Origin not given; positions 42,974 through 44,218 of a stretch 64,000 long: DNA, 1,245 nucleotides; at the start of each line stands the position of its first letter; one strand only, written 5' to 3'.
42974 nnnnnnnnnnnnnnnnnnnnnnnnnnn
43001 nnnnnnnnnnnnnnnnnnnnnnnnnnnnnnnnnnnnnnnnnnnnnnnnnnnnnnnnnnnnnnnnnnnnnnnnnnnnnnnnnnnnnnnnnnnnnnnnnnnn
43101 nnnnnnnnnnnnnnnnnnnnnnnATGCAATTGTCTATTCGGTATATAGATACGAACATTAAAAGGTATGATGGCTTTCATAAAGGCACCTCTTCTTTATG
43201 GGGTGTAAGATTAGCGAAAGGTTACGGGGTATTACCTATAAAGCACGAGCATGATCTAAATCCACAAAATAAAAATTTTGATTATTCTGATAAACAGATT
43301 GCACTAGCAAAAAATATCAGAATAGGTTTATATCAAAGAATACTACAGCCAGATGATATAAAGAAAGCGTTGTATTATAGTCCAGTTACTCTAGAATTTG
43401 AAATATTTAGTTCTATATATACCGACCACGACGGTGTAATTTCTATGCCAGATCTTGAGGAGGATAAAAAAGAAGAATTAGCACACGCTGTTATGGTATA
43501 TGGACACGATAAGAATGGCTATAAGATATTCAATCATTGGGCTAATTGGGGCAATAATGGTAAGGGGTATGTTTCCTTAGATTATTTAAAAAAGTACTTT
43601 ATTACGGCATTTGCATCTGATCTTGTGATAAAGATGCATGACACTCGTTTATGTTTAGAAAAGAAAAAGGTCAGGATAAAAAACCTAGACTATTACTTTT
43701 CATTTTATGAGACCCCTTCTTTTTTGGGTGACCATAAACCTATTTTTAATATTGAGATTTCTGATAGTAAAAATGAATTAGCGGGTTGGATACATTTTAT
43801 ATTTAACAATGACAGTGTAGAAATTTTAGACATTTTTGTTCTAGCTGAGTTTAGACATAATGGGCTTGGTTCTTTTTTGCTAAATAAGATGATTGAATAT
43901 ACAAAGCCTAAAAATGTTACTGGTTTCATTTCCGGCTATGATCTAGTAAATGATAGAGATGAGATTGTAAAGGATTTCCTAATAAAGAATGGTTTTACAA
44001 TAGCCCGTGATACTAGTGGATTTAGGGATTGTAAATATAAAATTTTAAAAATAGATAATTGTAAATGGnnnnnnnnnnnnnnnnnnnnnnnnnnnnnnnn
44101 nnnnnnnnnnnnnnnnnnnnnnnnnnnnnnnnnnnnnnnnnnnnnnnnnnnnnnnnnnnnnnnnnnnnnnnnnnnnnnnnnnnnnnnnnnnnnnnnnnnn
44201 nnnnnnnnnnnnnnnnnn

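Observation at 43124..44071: Papain-like (C1-like) domain with an apparently substituted nucleophile, fused to a GNAT acetyltransferase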

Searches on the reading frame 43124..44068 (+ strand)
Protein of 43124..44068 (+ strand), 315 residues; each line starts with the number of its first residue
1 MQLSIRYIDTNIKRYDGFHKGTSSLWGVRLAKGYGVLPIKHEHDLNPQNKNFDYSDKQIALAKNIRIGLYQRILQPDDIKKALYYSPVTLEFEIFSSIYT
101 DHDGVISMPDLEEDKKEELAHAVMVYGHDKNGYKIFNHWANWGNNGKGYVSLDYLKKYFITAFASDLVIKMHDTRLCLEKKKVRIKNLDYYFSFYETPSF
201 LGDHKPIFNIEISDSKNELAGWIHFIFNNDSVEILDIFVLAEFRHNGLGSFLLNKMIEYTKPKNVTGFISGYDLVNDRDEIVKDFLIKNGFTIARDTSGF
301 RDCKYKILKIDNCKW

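Call 3: search_protein_families(library=pfam, proteins=[window:43124-44068:+], max_evalue=1)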
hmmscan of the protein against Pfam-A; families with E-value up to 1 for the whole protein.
window:43124-44068:+ (315 aa): 6 families
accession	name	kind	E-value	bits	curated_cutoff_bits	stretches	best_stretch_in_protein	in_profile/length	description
PF00583.31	Acetyltransf_1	-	8.5e-08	32.9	20.7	1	201-265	29-93/116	Acetyltransferase (GNAT) family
PF13508.13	Acetyltransf_7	-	2.1e-05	25.3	27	1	217-292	12-83/84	Acetyltransferase (GNAT) domain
PF13673.13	Acetyltransf_10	-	0.0032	17.9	23.6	1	214-264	37-84/128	Acetyltransferase (GNAT) domain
PF14542.12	Acetyltransf_CG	-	0.027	15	30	1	211-264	3-57/80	GCN5-related N-acetyl-transferase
PF08445.16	FR47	-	0.04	14.3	22.1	1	215-258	8-48/86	FR47-like protein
PF13405.12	EF-hand_6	-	0.051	13.8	25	0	145-159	12-26/30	EF-hand domain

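Call 4: search_protein_families(library=padloc, proteins=[window:43124-44068:+], max_evalue=1)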
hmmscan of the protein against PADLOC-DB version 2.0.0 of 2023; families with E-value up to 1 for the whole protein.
window:43124-44068:+ (315 aa): 0 families

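Call 5: search_protein_families(library=ncbifam, proteins=[window:43124-44068:+], max_evalue=1)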
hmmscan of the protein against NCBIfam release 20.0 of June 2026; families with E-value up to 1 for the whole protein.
window:43124-44068:+ (315 aa): 8 families
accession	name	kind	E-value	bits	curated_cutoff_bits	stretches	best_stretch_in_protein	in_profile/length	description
TIGR01575.1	rimI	equivalog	5.6e-05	23.3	86.4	1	213-265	37-89/132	ribosomal protein S18-alanine N-acetyltransferase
NF000360.1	sat4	exception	8.2e-05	22.8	380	1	231-294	96-156/180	streptothricin N-acetyltransferase Sat4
NF000115.2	AAC_6p_Iad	exception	0.00043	20.4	275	1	236-295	79-135/144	aminoglycoside N-acetyltransferase AAC(6')-Iad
NF053587.1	SpmdActasePaiA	equivalog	0.0012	18.6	250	1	228-266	87-125/172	spermidine/spermine N(1)-acetyltransferase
NF045837.1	Mplas_Cys_pep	subfamily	0.0048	16.9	45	1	97-152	153-202/240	putative cysteine peptidase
NF033078.2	AAC_6p_Ia_fam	equivalog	0.0095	15.8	265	1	215-273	58-117/181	AAC(6')-Ia family aminoglycoside 6'-N-acetyltransferase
NF043067.1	AAC_6p_group_E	equivalog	0.057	13.3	140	1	237-278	76-117/140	aminoglycoside 6'-N-acetyltransferase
NF033213.1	matur_PanM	equivalog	0.12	12.2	68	1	219-295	50-125/130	aspartate 1-decarboxylase autocleavage activator PanM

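Call 6: find_homologous_proteins(query=window:43124-44068:+)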
Query window:43124-44068:+ (315 aa): 7 proteins with E <= 0.001 among 852 candidates.
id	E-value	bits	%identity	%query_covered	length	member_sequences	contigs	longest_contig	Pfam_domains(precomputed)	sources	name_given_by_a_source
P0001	1.2e-213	726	100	100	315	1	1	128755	PF00583.32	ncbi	-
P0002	4.3e-118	412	57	99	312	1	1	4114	PF00583.32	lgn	-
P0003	1.1e-111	391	57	99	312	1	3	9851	PF13508.14,PF00583.32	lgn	-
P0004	5.7e-110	386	57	98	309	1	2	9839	-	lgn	-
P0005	1.5e-91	325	48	98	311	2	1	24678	PF13673.14,PF13508.14,PF00583.32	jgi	-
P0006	9.7e-84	300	47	94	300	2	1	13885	PF13508.14,PF00583.32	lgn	-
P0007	1.1e-82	296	48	95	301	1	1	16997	PF13508.14,PF00583.32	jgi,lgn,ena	-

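Call 10: find_encoding_contigs(protein=P0005, flank=8000, max_places=3)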
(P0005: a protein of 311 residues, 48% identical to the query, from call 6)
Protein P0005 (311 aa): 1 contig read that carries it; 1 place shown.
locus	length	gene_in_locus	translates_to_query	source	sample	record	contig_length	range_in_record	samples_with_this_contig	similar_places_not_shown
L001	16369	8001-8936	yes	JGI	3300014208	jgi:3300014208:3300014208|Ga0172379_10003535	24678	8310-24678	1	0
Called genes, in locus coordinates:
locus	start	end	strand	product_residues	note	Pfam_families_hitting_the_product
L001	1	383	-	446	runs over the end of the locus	PF00239:Resolvase, PF07508:Recombinase, PF13408:Zn_ribbon_recom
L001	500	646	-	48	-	-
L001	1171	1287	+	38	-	-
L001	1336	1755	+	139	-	-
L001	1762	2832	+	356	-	PF00565:SNase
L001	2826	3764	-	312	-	-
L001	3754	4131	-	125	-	-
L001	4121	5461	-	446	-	PF02195:ParB_N, PF01555:N6_N4_Mtase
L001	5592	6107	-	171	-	-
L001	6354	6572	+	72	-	-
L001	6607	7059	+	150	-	-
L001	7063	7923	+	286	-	-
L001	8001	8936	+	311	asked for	PF00583:Acetyltransf_1, PF13673:Acetyltransf_10 (weak), PF13508:Acetyltransf_7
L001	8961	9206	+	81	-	-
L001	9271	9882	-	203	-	PF00702:Hydrolase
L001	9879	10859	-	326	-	PF00535:Glycos_transf_2, PF10111:Glyco_tranf_2_2 (weak)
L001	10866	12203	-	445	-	PF13632:Glyco_trans_2_3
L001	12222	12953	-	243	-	PF01712:dNK, PF02223:Thymidylate_kin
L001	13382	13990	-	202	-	PF00702:Hydrolase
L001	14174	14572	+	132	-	-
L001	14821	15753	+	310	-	PF03741:TerC, PF04332:DUF475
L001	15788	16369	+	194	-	?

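Call 11: find_encoding_contigs(protein=P0007, flank=8000, max_places=3)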
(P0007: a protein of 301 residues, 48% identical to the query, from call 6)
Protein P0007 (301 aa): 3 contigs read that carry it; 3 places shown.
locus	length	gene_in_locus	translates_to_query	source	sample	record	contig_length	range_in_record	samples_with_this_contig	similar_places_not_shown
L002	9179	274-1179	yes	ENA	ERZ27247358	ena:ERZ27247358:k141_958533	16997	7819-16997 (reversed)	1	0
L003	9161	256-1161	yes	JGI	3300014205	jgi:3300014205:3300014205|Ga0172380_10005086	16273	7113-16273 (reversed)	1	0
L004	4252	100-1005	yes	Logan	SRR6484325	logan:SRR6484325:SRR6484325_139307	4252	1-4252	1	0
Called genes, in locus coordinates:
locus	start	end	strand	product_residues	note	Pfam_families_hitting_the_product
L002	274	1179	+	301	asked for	PF00583:Acetyltransf_1, PF13508:Acetyltransf_7 (weak)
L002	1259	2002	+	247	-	PF12686:DUF3800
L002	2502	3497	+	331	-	PF14022:DUF4238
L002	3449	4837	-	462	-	PF00239:Resolvase, PF07508:Recombinase, PF13408:Zn_ribbon_recom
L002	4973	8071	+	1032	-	PF02384:N6_Mtase, PF20473:MmeI_Mtase (weak), PF07669:Eco57I (faint), PF18135:Type_ISP_C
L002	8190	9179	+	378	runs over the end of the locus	PF14236:DruA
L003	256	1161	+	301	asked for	PF00583:Acetyltransf_1, PF13508:Acetyltransf_7 (weak)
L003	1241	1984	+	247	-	PF12686:DUF3800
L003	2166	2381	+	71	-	-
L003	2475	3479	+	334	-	PF14022:DUF4238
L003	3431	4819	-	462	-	PF00239:Resolvase, PF07508:Recombinase, PF13408:Zn_ribbon_recom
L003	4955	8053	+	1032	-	PF02384:N6_Mtase, PF20473:MmeI_Mtase (weak), PF07669:Eco57I (faint), PF18135:Type_ISP_C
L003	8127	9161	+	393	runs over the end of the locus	PF14236:DruA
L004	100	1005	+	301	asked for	PF00583:Acetyltransf_1, PF13508:Acetyltransf_7 (weak)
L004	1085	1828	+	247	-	PF12686:DUF3800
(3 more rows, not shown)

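Call 14: find_encoding_contigs(protein=P0003, flank=8000, max_places=3)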
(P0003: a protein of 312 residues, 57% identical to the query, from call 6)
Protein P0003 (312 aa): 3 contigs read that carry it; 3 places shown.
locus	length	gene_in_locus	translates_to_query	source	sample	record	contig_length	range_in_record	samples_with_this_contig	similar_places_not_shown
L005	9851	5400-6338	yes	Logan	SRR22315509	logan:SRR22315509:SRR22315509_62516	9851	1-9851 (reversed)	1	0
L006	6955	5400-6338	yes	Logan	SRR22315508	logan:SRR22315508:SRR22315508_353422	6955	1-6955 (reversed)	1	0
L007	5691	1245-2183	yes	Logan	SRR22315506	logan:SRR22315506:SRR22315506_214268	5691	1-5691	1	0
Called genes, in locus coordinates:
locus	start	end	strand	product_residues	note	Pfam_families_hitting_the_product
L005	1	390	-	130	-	?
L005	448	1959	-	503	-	-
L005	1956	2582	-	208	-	-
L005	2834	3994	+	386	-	PF14082:SduA_C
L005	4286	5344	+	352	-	-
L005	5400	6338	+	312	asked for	PF13508:Acetyltransf_7 (faint), PF00583:Acetyltransf_1 (weak)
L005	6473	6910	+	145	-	-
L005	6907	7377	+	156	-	-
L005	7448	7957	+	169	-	-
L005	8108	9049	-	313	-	-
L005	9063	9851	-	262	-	?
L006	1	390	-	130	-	?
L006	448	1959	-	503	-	-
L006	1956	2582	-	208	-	-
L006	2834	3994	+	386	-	PF14082:SduA_C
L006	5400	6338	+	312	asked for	PF13508:Acetyltransf_7 (faint), PF00583:Acetyltransf_1 (weak)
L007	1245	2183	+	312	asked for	PF13508:Acetyltransf_7 (faint), PF00583:Acetyltransf_1 (weak)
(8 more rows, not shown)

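Call 15: find_encoding_contigs(protein=P0006, flank=8000, max_places=3)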
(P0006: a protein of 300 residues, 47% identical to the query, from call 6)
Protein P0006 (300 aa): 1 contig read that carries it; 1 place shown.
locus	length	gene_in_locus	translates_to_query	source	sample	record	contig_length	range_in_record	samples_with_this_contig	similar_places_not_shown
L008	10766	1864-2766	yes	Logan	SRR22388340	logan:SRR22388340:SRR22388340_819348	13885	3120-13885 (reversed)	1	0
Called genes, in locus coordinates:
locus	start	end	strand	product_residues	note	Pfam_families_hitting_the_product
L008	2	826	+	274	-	?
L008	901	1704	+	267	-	-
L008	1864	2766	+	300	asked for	PF00583:Acetyltransf_1, PF13508:Acetyltransf_7 (weak)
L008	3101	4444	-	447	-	PF00239:Resolvase, PF07508:Recombinase, PF13408:Zn_ribbon_recom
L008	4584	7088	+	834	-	PF01555:N6_N4_Mtase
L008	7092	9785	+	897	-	PF04851:ResIII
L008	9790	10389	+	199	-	-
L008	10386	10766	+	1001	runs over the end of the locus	-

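Call 20: predict_structure(alignment_id=A1)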
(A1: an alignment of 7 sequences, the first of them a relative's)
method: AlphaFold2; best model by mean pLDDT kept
length: 315 residues; sequences in the alignment: 7
mean_pLDDT: 61.7   pTM: 0.54
mean pLDDT of the five models: 61.7, 57.9, 57.7, 56.5, 54.9
residues with pLDDT >= 90: 24; 70-90: 105; 50-70: 77; < 50: 109
segments of 3 or more residues with pLDDT < 50: 1-74, 84-86, 98-102, 161-173, 200-202, 272-275, 299-301, 312-315
pLDDT, mean of each block of 10 residues (from residue 1): 28 28 41 46 42 42 31 55 51 55 61 64 69 70 67 71 37 67 91 78 69 83 81 78 83 91 78 53 82 68 65 42
secondary structure, 60 per line:
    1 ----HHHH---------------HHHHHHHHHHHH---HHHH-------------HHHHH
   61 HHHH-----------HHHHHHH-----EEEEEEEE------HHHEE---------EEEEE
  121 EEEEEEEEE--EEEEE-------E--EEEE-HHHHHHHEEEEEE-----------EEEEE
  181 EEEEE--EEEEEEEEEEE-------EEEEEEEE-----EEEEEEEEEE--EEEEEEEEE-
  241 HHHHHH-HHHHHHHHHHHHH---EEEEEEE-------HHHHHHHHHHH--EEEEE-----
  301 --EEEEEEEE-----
elements in order: H5-8 H24-35 H39-42 H56-64 H76-82 E88-95 E116-129 E132-136 E147-150 H152-158 E159-164 E176-185 E188-198 E206-213 E219-228 E231-239 H241-246 H248-260 E264-270 H278-288 E291-295 E303-310

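Call 29: find_encoding_contigs(protein=P0001, flank=10000, max_places=2)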
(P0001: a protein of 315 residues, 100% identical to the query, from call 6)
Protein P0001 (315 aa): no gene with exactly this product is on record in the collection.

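Call 41: search_protein_families(library=phrogs, proteins=[window:43124-44068:+], max_evalue=0.1)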
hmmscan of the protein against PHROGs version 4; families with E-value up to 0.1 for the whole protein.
window:43124-44068:+ (315 aa): 4 families
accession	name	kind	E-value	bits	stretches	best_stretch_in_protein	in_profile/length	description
phrog_16701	-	other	4.5e-05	24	1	62-157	123-218/234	peptidase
phrog_20341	-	other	0.0012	20.1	1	231-294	96-156/180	acetyltransferase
phrog_1249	-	other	0.039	14.7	1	218-293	69-148/180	acetyltransferase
phrog_3810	-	other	0.065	14.2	1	214-265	66-119/155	acetyltransferase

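Call 42: search_dna_similar(query=window:43124-44068:+, collection=phages, mode=protein, max_evalue=0.01)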
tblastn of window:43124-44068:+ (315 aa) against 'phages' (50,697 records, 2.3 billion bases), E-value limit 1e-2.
No match.

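Call 44: find_related_loci(query=A1, collection=genome_contigs, flank=10000)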
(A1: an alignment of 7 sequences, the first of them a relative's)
Query A1 (315 aa) in genome_contigs; peptide patterns used: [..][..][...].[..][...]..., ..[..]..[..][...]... (x = any residue, [..] = any of these).
234 stretches matched a pattern; 4 encode a relative of the query (tblastn E <= 1e-3); 4 distinct loci.
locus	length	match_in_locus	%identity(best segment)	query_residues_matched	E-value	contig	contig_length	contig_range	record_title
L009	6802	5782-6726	46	1-310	2e-87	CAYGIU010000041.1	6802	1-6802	MAG TPA_asm: uncultured Gammaproteobacteria bacterium isolate ERP113451_co1_191 genome assembly, contig: NODE_14771_leng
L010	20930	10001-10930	42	2-310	2e-76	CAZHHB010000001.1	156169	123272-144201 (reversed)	MAG TPA_asm: uncultured Candidatus Saccharibacteria bacterium isolate ERP113451_co1_453 genome assembly, contig: NODE_31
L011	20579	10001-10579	24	69-265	1e-12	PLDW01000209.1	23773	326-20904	MAG: Gemmataceae bacterium isolate palsa_1347 73.20111000_P1S.15_contig_501, whole genome shotgun sequence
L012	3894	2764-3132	27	62-173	4e-6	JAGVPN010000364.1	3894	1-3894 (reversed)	MAG: Syntrophobacterales bacterium isolate DeMMO3_32 c_000000046251, whole genome shotgun sequence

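Call 55: find_homologous_proteins(query=A3, max_evalue=1e-10)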
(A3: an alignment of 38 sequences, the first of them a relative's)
Query A3 (38 sequences) (315 aa, profile of the alignment): 40 proteins with E <= 1e-10 among 3663 candidates.
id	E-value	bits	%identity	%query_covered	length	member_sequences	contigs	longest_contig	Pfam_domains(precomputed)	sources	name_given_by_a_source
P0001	3.6e-105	370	100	100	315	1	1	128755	PF00583.32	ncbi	-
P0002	1.8e-104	368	57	99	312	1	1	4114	PF00583.32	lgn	-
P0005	1.4e-102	361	48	98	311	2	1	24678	PF13673.14,PF13508.14,PF00583.32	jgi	-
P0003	5.6e-102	359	57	99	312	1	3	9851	PF13508.14,PF00583.32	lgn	-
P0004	2.2e-100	354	57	98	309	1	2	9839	-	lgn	-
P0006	6.4e-97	343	47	94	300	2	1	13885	PF13508.14,PF00583.32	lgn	-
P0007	3.1e-94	334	48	95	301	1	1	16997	PF13508.14,PF00583.32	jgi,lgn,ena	-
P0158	1.5e-52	197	24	63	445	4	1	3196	PF00583.32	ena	-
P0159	1.6e-45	174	22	62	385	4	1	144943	PF00583.32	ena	-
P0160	1.1e-44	171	25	62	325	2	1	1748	PF00583.32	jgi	jgi:GNAT superfamily N-acetyltransferase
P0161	8.0e-44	168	20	63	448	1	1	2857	-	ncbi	-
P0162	2.1e-43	167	23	63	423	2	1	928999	PF00583.32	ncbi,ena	-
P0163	8.2e-43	165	22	60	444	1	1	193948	PF00583.32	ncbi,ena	-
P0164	7.7e-42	162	21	63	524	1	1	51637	PF04255.21,PF00583.32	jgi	jgi:GNAT superfamily N-acetyltransferase/uncharacterized protein (DUF433 family)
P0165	4.8e-41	159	20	63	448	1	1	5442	-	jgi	jgi:GNAT superfamily N-acetyltransferase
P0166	1.0e-40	158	23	80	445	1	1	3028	PF00583.32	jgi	jgi:GNAT superfamily N-acetyltransferase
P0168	1.8e-40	157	22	56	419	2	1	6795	PF13508.14,PF00583.32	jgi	jgi:GNAT superfamily N-acetyltransferase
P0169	2.5e-40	157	21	63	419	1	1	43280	PF00583.32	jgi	jgi:GNAT superfamily N-acetyltransferase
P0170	5.7e-40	156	22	41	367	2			PF00583.32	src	-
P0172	5.5e-39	152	22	55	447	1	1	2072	PF00583.32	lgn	-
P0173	1.7e-38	151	21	63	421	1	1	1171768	PF00583.32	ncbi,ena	-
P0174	2.0e-38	150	21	63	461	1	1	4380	PF00583.32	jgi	jgi:GNAT superfamily N-acetyltransferase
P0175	3.4e-38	150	21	55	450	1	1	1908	PF00583.32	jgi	jgi:GNAT superfamily N-acetyltransferase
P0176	5.1e-38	149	21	57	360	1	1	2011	PF00583.32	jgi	jgi:GNAT superfamily N-acetyltransferase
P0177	8.8e-38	148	24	62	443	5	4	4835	PF00583.32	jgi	-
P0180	4.3e-36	143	21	55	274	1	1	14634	PF00583.32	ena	-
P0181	4.1e-35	140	23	57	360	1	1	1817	PF13508.14,PF00583.32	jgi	jgi:GNAT superfamily N-acetyltransferase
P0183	9.3e-33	132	22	50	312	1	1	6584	PF00583.32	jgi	jgi:GNAT superfamily N-acetyltransferase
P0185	4.8e-31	126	23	41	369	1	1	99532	PF00583.32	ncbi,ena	-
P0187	7.0e-30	122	23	46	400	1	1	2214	PF04255.21,PF00583.32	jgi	jgi:uncharacterized protein (DUF433 family)/GNAT superfamily N-acetyltransferase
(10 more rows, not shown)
